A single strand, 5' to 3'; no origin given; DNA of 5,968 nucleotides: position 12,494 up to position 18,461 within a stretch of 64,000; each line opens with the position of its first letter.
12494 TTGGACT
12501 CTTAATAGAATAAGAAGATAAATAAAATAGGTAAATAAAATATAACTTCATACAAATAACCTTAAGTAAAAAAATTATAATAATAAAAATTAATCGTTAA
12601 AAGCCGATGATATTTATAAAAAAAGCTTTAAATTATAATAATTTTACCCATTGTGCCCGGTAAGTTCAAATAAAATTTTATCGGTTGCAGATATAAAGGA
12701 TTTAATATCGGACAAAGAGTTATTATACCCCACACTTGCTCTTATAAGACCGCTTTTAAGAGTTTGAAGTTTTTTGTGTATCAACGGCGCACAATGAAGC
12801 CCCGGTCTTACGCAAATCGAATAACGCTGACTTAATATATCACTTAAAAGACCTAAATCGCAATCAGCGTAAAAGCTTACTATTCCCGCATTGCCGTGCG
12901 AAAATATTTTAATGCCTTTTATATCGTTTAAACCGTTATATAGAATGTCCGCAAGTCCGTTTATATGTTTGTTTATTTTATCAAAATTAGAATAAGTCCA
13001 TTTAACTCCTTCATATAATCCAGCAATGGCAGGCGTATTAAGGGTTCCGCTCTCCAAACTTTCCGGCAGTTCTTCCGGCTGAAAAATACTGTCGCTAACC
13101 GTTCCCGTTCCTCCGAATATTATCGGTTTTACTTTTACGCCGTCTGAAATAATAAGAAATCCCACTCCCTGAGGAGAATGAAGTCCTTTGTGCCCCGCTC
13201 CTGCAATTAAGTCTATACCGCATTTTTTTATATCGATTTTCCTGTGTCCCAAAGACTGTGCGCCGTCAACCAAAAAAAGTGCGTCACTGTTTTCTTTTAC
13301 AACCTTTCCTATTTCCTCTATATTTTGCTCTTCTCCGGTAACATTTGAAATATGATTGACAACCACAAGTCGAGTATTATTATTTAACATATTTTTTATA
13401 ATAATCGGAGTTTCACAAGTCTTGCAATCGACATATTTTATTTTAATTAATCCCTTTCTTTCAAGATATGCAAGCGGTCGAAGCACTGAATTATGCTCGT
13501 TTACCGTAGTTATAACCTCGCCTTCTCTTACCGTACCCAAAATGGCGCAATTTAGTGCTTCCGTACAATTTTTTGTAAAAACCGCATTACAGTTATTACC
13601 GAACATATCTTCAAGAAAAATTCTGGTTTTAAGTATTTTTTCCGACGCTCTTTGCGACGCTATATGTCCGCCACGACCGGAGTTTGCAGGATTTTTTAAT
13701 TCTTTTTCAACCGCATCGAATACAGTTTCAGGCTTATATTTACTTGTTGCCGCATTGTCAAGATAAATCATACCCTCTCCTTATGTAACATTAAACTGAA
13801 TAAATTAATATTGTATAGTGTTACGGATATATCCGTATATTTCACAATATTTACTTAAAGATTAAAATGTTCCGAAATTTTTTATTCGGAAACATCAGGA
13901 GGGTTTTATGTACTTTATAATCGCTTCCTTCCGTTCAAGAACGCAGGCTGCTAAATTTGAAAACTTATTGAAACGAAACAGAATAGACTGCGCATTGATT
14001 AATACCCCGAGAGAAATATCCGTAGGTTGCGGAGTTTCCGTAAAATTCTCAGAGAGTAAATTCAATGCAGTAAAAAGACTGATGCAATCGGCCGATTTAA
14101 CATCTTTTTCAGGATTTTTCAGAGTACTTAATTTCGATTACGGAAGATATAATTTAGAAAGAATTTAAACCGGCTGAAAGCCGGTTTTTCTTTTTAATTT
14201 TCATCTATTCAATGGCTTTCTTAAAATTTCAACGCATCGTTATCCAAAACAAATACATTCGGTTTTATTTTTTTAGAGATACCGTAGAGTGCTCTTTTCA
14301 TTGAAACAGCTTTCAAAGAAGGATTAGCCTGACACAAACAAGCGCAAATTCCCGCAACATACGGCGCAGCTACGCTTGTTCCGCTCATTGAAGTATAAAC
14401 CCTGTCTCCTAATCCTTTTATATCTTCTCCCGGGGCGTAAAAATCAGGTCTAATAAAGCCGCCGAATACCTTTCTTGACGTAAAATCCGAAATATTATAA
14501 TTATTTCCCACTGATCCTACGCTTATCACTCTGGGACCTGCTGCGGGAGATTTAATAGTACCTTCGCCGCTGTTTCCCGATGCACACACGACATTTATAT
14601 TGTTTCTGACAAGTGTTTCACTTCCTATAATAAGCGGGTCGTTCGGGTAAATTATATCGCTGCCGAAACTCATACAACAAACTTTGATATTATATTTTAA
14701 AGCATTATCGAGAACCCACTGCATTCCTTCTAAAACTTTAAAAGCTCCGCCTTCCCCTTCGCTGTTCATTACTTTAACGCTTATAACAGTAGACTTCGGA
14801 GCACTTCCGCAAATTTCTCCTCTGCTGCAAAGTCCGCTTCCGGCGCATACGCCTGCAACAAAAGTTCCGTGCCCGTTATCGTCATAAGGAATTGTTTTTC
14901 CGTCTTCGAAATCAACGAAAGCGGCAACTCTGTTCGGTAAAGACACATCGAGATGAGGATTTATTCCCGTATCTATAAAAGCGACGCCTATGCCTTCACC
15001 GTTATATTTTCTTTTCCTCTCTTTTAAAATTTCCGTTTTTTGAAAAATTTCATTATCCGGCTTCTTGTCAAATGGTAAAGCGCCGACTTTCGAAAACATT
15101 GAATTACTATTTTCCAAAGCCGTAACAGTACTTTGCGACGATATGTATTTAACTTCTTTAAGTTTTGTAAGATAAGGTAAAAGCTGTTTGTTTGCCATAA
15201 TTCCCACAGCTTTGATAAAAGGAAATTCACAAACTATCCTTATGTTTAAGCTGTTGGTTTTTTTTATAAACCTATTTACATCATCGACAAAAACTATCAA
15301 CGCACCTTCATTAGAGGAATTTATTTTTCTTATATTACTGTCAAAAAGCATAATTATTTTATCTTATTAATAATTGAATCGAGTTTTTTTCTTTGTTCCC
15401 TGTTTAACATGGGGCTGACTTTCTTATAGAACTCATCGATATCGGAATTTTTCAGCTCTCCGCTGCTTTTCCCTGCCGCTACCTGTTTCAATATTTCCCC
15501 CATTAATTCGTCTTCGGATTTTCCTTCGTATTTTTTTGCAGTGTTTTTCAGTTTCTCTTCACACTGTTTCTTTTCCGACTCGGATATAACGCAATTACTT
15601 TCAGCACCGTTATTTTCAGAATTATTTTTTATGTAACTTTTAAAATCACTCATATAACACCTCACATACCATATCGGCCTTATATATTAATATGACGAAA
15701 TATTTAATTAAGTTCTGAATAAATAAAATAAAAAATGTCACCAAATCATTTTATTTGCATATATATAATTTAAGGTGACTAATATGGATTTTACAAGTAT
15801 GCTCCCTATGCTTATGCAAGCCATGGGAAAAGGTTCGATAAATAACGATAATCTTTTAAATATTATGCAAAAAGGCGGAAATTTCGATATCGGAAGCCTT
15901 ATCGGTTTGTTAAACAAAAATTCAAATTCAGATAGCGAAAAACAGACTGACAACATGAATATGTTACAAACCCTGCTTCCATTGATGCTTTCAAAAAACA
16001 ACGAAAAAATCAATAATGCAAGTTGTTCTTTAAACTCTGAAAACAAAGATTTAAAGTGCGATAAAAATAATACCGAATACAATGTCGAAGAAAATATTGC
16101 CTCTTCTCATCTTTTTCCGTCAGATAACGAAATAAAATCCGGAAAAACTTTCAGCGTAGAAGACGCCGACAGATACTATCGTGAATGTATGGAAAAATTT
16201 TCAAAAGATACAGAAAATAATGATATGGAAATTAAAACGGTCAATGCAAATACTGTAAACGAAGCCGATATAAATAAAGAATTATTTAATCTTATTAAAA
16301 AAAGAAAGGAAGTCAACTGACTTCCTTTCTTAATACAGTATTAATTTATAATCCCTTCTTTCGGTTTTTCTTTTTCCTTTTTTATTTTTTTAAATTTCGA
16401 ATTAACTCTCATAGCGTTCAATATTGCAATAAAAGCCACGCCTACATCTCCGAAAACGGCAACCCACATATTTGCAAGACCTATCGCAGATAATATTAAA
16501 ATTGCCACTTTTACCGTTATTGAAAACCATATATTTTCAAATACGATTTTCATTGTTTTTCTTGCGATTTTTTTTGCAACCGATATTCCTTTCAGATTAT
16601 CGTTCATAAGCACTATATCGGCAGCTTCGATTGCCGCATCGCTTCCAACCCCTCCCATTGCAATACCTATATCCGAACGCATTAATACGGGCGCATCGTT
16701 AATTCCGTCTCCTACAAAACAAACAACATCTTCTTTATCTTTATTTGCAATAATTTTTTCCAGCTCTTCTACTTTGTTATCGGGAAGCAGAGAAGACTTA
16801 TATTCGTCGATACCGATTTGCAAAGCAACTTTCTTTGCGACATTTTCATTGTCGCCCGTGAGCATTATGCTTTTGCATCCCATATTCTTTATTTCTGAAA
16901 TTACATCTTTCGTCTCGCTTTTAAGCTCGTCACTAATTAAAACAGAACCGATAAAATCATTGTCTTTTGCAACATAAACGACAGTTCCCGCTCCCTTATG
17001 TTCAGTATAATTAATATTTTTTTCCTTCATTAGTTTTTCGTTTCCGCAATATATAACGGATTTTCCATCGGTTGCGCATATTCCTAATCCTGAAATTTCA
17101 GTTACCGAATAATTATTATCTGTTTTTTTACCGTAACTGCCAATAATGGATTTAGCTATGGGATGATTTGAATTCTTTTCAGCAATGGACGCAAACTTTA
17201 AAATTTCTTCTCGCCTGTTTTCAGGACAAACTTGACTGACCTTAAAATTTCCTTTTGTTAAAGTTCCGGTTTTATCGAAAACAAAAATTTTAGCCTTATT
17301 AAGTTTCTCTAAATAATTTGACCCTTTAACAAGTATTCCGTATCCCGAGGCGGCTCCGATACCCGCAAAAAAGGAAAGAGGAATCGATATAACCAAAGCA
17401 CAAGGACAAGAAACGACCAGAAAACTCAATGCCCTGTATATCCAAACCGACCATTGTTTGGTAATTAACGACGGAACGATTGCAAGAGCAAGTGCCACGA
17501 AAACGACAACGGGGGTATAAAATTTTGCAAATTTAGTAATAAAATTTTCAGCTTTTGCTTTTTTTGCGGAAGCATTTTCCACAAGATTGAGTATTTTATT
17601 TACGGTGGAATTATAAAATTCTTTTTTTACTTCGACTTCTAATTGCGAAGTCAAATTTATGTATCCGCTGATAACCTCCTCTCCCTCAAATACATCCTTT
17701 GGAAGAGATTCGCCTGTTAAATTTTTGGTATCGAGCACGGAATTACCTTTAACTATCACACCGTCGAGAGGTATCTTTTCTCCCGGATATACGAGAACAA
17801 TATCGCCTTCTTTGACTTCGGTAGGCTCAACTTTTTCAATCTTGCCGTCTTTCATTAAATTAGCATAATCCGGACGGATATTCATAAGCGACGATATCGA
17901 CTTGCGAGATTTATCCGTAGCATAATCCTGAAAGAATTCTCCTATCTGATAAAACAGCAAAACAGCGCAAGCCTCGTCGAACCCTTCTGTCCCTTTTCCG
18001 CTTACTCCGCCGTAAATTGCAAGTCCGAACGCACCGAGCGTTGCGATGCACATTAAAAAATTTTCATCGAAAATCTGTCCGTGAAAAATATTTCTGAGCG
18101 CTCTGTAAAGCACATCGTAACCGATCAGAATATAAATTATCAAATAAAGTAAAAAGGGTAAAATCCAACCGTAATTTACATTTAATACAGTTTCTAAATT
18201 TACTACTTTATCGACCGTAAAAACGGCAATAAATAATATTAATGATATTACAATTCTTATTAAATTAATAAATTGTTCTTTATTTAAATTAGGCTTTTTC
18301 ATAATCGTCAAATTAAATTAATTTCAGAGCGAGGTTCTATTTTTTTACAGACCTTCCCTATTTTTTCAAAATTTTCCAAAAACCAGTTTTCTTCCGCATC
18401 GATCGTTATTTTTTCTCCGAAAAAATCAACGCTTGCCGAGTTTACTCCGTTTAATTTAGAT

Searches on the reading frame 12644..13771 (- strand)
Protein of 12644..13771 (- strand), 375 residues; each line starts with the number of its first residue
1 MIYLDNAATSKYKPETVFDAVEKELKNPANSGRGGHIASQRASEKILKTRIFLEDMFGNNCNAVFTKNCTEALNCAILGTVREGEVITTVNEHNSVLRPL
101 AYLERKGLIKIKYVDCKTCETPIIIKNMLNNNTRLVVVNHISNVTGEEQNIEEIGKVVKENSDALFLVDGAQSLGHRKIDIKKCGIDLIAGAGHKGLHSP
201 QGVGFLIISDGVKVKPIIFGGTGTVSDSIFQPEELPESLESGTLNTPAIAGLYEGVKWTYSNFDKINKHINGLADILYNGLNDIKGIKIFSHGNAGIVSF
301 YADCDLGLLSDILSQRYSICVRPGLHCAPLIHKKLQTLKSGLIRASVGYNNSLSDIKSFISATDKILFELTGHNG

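Call 87: search_protein_families(library=pfam, proteins=[window:12644-13771:-], max_evalue=0.00001)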
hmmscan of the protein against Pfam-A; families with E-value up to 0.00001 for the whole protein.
window:12644-13771:- (375 aa): 2 families
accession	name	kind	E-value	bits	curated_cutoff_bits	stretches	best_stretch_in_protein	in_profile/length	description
PF00266.25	Aminotran_5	-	1.8e-71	241.6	21.5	1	2-359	1-371/371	Aminotransferase class-V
PF01053.26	Cys_Met_Meta_PP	-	3.6e-06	26.2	27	0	63-173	70-177/381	Cys/Met metabolism PLP-dependent enzyme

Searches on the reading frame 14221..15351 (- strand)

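Call 87: search_protein_families(library=pfam, proteins=[window:14221-15351:-], max_evalue=0.00001)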
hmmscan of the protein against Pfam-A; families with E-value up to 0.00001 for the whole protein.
window:14221-15351:- (376 aa): 1 family
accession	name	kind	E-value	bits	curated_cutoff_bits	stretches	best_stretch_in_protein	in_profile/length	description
PF00082.27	Peptidase_S8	-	2.8e-40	138.9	21.8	1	118-355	1-269/288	Subtilase family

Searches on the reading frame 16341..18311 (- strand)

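Call 86: search_protein_families(library=pfam, proteins=[window:16341-18311:-], max_evalue=0.00001)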
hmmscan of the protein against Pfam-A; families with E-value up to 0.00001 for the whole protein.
window:16341-18311:- (656 aa): 2 families
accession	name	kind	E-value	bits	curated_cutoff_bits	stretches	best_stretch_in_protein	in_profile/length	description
PF00122.25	E1-E2_ATPase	-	3.6e-49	167.2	28.1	1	146-321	3-178/181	E1-E2 ATPase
PF00702.32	Hydrolase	-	2e-27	97.3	26.4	1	341-543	2-187/191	haloacid dehalogenase-like hydrolase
